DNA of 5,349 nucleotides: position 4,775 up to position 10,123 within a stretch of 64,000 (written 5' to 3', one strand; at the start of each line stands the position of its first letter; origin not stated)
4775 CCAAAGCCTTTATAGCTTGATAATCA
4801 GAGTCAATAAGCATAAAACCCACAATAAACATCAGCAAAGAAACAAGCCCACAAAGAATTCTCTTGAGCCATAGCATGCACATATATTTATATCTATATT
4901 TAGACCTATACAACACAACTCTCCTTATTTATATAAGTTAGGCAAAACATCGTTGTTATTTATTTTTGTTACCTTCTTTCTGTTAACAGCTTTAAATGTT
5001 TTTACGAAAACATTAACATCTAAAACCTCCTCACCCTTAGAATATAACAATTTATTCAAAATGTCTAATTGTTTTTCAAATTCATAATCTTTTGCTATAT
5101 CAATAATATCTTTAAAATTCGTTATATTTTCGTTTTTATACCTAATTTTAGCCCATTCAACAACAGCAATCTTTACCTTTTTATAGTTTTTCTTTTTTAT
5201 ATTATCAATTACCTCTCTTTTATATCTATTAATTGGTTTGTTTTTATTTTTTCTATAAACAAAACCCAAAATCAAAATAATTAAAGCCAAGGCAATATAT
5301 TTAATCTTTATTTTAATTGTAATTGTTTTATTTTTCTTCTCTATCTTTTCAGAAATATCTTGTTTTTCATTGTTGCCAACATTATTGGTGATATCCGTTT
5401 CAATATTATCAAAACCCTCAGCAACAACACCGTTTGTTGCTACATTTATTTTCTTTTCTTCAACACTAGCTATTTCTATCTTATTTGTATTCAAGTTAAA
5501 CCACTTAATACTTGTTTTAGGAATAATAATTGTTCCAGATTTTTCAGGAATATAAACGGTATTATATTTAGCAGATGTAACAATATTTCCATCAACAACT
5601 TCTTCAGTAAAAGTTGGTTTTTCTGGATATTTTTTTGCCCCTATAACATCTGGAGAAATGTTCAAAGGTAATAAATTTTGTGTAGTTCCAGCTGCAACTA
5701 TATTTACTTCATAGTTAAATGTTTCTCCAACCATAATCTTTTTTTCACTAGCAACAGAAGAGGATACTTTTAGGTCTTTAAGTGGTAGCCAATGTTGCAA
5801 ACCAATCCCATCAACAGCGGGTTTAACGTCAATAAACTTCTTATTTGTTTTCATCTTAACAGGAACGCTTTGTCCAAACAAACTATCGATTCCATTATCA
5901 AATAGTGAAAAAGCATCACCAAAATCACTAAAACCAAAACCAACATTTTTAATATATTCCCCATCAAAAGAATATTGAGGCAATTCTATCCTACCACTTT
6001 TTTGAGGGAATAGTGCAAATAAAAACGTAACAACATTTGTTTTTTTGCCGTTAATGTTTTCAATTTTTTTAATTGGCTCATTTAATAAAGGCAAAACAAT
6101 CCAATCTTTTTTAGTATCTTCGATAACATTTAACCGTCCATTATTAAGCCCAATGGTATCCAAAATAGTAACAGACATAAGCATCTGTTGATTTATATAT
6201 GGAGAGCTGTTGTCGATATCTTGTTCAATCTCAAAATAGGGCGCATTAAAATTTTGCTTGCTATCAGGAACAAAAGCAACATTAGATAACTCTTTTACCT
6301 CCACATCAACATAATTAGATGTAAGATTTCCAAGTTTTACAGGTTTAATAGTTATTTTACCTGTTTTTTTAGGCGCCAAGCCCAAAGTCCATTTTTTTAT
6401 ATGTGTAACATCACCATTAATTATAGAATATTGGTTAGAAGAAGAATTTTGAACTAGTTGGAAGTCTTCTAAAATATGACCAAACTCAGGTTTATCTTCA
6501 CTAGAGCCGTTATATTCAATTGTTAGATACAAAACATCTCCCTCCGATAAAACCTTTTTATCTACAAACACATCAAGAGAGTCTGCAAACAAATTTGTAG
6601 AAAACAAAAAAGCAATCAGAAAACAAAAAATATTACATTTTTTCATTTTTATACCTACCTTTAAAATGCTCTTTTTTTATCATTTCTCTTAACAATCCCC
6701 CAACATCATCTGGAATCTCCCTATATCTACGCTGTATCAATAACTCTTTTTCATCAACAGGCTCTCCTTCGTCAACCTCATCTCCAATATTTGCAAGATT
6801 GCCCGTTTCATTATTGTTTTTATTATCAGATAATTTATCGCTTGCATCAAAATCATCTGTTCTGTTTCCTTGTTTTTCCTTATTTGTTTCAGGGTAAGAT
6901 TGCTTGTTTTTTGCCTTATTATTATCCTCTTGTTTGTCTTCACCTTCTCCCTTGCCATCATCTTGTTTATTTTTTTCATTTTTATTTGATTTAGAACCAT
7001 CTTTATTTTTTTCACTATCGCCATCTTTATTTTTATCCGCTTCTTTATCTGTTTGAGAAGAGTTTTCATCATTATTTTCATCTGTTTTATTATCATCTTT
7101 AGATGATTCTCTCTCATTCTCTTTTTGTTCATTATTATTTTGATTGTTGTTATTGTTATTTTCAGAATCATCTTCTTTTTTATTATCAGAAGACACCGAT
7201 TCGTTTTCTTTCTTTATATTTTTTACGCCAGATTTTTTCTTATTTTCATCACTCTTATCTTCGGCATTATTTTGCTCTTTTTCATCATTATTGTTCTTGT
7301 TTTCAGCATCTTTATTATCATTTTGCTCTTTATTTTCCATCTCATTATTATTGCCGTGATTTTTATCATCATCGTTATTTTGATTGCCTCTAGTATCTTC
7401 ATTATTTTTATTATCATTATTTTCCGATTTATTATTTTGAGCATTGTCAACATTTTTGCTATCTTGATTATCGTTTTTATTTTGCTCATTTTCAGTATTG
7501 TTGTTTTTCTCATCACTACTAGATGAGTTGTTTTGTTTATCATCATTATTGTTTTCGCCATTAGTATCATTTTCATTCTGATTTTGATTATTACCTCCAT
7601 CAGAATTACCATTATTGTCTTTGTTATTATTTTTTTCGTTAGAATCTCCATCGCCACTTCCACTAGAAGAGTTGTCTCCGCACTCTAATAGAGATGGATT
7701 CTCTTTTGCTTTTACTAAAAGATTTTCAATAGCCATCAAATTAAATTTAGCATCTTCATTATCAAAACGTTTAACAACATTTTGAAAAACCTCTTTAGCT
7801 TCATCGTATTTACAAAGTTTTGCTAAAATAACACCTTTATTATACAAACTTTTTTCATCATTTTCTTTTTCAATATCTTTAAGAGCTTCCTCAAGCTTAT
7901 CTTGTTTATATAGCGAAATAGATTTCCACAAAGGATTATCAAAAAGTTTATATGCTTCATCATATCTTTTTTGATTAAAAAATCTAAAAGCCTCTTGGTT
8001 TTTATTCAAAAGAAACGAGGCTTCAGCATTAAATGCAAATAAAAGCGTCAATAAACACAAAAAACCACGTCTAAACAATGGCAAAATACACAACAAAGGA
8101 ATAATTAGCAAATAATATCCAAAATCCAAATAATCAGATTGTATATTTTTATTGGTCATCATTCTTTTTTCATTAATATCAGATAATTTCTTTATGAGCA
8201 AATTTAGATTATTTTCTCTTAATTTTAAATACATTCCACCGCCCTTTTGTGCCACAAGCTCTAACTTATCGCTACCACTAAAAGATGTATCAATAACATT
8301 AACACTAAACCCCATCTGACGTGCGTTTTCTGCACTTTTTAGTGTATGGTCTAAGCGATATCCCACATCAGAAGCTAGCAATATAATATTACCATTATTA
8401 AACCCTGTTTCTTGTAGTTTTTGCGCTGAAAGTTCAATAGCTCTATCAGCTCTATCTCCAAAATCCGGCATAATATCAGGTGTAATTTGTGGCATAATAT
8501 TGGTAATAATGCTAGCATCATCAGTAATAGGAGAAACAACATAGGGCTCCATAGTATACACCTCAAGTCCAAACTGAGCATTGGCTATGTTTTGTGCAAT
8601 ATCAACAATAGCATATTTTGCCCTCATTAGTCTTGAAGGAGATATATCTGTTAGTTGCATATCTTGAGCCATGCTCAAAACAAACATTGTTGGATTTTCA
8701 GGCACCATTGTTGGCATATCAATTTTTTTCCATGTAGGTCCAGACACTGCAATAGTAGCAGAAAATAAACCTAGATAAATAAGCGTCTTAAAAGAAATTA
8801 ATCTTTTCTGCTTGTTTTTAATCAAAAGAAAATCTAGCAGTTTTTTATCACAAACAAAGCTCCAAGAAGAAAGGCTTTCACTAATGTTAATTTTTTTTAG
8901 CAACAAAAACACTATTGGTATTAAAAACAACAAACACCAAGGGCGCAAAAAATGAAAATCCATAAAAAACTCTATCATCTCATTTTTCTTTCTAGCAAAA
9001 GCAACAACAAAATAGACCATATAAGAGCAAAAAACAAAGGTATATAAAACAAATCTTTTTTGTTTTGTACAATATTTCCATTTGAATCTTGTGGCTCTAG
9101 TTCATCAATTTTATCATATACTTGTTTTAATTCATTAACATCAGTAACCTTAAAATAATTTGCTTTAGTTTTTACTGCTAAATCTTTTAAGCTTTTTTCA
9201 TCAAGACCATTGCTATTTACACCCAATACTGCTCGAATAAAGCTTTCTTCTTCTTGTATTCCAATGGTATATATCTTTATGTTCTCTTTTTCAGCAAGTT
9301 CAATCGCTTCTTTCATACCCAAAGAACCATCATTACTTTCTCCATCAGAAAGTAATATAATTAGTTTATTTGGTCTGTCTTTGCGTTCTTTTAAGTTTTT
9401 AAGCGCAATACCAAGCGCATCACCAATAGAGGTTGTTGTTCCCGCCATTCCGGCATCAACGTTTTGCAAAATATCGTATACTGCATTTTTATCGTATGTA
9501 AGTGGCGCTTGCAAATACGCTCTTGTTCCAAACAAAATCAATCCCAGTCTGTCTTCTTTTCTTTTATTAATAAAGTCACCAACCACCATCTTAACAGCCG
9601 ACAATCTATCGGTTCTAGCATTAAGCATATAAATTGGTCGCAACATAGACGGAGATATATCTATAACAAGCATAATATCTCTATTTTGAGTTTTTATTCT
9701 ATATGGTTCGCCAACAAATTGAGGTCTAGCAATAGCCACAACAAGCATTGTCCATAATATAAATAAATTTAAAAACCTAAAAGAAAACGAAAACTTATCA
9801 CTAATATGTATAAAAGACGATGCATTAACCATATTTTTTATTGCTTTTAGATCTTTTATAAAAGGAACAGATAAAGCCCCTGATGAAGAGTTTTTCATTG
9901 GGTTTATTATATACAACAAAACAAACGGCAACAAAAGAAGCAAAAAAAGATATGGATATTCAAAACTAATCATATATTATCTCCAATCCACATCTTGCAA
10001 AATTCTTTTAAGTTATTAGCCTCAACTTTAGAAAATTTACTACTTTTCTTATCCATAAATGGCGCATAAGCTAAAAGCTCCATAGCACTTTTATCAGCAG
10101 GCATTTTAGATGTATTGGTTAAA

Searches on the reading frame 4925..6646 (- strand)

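Call 12: search_protein_families(library=pfam, proteins=[window:4925-6646:-], max_evalue=0.001)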
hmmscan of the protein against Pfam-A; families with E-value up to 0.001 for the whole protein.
window:4925-6646:- (573 aa): 1 family
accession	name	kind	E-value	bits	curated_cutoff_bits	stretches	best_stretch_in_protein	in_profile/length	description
PF13584.12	BatD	-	1.2e-28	100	24.1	2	28-117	3-92/92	BatD DUF11 like domain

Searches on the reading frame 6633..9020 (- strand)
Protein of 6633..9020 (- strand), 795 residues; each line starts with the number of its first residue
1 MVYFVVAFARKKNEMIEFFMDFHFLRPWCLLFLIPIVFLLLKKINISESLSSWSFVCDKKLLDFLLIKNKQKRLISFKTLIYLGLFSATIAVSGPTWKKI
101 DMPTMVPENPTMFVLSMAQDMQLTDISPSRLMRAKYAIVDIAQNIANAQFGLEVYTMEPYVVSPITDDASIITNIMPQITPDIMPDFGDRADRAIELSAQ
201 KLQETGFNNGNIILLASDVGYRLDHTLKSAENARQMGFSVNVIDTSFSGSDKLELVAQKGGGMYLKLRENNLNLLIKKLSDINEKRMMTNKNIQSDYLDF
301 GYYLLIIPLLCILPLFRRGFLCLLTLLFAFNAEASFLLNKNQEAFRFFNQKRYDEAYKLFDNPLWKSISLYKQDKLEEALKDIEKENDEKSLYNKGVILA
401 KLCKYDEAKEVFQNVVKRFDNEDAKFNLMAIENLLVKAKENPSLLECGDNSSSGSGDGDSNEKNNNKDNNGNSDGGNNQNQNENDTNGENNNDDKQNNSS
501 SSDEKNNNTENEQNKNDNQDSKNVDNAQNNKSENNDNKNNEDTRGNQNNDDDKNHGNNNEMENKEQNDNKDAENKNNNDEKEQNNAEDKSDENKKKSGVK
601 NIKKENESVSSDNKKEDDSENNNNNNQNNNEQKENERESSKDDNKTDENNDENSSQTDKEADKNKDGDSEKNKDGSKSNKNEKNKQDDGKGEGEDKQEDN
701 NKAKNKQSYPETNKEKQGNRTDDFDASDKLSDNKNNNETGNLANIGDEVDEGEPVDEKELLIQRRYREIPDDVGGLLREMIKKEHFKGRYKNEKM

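Call 12: search_protein_families(library=pfam, proteins=[window:6633-9020:-], max_evalue=0.001)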
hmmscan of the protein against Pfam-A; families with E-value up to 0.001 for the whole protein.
window:6633-9020:- (795 aa): 3 families
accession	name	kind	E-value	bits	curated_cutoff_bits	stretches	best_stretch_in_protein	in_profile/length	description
PF13519.12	VWA_2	-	6.5e-08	33.6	27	1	111-218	1-105/107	von Willebrand factor type A domain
PF07719.23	TPR_2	-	1.4e-07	31.5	27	0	391-419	3-31/34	Tetratricopeptide repeat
PF00515.34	TPR_1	-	3.6e-06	27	27.8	1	390-417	2-29/34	Tetratricopeptide repeat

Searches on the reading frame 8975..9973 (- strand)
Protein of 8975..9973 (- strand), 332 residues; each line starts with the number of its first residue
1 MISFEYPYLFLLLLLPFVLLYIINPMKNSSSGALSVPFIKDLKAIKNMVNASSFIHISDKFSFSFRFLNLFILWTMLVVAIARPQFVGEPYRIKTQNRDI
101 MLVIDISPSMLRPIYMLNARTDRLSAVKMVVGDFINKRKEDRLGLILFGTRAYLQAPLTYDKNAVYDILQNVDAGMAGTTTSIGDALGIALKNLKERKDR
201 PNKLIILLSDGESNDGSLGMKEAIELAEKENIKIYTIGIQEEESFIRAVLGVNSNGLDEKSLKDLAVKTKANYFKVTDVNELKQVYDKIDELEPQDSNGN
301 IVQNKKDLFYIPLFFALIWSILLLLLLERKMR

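Call 12: search_protein_families(library=pfam, proteins=[window:8975-9973:-], max_evalue=0.001)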
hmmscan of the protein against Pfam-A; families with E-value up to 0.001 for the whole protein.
window:8975-9973:- (332 aa): 4 families
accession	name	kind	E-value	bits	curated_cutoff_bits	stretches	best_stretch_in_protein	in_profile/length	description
PF00092.34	VWA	-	8.4e-25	88.4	23.8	1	99-287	1-173/174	von Willebrand factor type A domain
PF13519.12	VWA_2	-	2.3e-18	67.2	27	1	100-212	1-107/107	von Willebrand factor type A domain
PF01882.25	DUF58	-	3.5e-05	23.6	23.4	1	96-210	34-142/216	Protein of unknown function DUF58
PF06707.17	DUF1194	-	7e-05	22.6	27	1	171-244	86-159/206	Protein of unknown function (DUF1194)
